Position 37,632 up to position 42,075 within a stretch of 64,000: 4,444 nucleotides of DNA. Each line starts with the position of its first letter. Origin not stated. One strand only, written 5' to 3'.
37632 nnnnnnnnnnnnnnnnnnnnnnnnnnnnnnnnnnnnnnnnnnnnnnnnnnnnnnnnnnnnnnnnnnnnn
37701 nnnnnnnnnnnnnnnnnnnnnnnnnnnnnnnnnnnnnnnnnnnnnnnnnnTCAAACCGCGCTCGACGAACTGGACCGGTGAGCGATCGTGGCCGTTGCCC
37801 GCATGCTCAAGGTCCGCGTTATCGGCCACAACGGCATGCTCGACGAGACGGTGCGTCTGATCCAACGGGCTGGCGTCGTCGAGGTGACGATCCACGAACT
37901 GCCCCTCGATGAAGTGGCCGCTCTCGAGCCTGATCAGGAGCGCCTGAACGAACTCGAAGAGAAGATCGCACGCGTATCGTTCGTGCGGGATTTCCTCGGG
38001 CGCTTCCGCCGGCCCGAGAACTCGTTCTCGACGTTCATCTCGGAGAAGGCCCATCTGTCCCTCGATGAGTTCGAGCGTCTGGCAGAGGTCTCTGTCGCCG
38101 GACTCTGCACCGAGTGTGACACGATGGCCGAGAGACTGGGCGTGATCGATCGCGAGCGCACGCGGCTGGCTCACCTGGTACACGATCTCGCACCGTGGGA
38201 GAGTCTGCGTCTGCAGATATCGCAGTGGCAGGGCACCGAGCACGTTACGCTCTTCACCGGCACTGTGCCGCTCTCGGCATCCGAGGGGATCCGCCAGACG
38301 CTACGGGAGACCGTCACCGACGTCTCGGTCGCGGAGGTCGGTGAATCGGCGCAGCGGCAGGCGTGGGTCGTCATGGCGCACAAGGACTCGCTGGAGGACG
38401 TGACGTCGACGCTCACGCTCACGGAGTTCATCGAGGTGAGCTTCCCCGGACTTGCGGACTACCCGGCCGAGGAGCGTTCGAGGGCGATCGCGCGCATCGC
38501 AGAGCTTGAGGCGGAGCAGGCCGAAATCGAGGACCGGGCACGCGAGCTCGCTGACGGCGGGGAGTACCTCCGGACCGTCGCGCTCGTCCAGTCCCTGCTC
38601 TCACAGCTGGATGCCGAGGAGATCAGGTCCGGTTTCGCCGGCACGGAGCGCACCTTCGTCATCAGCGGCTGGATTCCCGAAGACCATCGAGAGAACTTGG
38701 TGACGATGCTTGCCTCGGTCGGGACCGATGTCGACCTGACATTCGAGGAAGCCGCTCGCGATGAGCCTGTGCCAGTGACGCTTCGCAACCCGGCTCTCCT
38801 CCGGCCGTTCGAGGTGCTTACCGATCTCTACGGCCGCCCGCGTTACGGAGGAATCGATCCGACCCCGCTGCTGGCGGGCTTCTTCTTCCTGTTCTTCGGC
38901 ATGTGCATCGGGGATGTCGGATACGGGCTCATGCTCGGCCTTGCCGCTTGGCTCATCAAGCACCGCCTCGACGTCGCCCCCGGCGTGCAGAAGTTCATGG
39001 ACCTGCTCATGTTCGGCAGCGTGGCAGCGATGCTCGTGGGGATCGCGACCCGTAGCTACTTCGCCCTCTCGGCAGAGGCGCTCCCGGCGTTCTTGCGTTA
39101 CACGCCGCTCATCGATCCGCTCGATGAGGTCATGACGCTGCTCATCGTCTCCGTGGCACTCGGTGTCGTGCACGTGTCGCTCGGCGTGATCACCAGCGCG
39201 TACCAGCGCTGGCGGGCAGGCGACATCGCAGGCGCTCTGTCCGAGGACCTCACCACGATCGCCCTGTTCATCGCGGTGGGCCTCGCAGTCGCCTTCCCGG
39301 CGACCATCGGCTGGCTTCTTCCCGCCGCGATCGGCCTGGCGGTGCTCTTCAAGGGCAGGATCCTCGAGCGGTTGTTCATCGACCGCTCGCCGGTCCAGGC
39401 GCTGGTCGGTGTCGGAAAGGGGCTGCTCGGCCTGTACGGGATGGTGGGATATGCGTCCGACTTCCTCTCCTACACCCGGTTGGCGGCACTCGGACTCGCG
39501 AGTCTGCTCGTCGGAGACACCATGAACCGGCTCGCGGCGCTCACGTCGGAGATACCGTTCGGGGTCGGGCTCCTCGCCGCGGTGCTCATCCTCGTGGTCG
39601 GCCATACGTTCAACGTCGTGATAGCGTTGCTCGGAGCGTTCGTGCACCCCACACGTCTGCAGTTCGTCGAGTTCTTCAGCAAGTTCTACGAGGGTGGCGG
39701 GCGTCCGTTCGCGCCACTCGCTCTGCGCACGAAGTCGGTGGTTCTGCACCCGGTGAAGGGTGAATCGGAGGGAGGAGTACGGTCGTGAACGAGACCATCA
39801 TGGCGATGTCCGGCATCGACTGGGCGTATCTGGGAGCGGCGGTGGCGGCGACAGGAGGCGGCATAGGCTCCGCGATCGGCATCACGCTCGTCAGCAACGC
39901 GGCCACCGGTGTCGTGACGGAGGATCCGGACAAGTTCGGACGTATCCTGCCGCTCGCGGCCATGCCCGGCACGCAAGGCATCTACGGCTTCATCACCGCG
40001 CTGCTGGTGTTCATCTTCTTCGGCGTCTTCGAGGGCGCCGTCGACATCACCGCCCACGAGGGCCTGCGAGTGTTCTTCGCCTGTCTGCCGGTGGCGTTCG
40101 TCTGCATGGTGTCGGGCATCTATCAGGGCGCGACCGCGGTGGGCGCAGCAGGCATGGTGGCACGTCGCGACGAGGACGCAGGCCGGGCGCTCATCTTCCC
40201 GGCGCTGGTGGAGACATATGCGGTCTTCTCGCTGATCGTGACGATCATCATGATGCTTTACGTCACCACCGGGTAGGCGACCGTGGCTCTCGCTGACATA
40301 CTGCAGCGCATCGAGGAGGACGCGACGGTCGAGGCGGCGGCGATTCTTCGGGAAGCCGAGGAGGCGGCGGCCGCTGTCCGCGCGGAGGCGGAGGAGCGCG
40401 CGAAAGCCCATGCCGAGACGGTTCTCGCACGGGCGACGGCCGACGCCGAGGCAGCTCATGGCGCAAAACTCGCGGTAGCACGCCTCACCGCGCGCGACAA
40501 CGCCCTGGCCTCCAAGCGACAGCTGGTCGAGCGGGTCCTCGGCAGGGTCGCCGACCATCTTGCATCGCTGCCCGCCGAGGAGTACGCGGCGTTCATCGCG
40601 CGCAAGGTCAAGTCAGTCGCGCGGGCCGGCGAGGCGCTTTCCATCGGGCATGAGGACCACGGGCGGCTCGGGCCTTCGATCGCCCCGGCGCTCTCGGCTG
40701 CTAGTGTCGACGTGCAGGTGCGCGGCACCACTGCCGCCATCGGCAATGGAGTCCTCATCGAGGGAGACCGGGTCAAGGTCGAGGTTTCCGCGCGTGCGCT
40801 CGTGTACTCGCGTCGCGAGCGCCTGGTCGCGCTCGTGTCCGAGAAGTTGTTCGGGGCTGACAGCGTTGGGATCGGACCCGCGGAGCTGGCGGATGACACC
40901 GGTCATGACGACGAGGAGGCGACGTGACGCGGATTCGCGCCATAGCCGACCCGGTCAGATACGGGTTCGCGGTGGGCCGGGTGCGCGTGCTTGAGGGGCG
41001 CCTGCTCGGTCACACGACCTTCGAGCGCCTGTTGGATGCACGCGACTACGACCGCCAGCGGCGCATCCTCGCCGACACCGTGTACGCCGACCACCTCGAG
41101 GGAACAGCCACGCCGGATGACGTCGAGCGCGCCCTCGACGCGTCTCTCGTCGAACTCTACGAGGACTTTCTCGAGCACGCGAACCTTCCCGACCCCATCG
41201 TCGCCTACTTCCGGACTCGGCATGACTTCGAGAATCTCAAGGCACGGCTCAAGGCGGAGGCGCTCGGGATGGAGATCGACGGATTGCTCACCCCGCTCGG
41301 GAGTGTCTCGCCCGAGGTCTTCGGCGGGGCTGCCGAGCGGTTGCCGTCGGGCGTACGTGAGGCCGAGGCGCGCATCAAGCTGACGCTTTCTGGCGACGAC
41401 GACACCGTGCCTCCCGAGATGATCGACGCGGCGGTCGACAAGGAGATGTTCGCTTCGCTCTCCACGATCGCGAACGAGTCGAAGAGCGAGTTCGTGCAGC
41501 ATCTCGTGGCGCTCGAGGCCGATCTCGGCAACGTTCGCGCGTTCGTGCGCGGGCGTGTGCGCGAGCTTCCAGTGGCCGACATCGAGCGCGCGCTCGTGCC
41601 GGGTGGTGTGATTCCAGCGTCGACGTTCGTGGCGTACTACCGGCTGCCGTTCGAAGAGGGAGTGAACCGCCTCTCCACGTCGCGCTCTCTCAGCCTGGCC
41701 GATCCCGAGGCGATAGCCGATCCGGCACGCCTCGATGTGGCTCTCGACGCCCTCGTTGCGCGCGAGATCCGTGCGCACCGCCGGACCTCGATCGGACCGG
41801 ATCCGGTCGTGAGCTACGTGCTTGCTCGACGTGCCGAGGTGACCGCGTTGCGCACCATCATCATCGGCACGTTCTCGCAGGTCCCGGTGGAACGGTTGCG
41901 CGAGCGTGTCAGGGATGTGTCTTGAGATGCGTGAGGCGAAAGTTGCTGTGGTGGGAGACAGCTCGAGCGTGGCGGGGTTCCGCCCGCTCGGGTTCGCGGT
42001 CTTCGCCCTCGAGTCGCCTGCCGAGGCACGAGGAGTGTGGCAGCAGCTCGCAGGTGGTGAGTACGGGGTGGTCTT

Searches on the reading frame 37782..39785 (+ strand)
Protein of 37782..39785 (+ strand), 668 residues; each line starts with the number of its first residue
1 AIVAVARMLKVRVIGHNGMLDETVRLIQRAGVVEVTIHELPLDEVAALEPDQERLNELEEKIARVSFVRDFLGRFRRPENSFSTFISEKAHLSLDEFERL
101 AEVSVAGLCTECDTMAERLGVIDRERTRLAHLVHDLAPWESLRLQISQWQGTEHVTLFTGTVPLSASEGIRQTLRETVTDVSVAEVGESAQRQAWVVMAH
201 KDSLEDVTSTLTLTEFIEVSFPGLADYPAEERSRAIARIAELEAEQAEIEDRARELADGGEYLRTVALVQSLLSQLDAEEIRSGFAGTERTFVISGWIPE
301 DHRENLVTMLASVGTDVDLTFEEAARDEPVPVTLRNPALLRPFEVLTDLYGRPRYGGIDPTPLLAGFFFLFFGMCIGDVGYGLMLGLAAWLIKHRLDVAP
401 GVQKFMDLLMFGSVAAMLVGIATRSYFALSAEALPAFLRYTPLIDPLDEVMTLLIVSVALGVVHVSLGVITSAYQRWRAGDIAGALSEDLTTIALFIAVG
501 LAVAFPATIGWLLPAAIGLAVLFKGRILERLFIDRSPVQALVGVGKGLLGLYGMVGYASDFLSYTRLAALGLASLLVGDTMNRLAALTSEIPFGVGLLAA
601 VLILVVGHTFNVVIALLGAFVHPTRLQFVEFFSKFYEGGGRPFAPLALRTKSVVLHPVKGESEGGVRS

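Call 57: search_protein_families(library=pfam, proteins=[window:37782-39785:+], max_evalue=0.00001)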
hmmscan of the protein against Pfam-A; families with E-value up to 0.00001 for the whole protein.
window:37782-39785:+ (668 aa): 1 family
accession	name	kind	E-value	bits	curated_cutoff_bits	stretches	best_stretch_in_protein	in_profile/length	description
PF01496.24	V_ATPase_I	-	8.6e-20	70.7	30.7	2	557-647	718-814/815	V-type ATPase 116kDa subunit family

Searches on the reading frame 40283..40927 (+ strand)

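Call 20: search_protein_families(library=pfam, proteins=[window:40283-40927:+], max_evalue=0.00001)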
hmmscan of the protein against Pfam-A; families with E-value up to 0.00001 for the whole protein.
window:40283-40927:+ (214 aa): 1 family
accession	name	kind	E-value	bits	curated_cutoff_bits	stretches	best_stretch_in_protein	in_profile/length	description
PF01991.23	vATP-synt_E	-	2.8e-06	27.3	24.2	1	10-103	2-97/199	ATP synthase (E/31 kDa) subunit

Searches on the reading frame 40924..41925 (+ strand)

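Call 20: search_protein_families(library=pfam, proteins=[window:40924-41925:+], max_evalue=0.00001)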
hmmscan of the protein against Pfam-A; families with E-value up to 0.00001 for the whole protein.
window:40924-41925:+ (333 aa): 1 family
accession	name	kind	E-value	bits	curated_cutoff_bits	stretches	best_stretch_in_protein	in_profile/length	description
PF01992.21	vATP-synt_AC39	-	1.8e-45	156.2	29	1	16-328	1-339/339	ATP synthase (C/AC39) subunit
